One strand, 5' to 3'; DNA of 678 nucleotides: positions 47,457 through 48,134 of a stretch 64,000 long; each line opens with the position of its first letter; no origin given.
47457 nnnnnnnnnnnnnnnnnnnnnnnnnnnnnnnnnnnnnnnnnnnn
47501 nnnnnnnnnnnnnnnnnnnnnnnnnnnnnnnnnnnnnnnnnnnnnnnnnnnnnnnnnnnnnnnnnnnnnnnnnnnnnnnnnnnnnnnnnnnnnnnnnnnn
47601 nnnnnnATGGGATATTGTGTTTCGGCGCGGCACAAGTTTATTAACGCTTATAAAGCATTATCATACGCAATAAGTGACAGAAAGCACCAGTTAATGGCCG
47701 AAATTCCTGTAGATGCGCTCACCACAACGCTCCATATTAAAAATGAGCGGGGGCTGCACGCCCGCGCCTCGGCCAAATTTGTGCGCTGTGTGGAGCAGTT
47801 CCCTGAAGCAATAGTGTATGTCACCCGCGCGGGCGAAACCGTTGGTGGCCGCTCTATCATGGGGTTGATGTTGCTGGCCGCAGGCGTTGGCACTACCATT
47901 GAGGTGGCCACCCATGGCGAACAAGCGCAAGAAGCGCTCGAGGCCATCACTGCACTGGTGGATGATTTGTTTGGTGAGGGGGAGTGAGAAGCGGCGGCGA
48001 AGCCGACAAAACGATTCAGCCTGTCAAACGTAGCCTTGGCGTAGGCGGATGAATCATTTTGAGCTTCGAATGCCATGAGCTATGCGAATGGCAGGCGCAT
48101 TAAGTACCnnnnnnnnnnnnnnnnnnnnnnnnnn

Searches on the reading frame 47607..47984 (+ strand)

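Call 47: search_protein_families(library=pfam, proteins=[window:47607-47984:+], max_evalue=0.01)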
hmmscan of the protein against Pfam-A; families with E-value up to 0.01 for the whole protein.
window:47607-47984:+ (126 aa): 1 family
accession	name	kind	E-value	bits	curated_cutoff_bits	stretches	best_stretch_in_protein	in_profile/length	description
PF00381.24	PTS-HPr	-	8.1e-24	83.9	23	1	39-119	2-80/81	PTS HPr component phosphorylation site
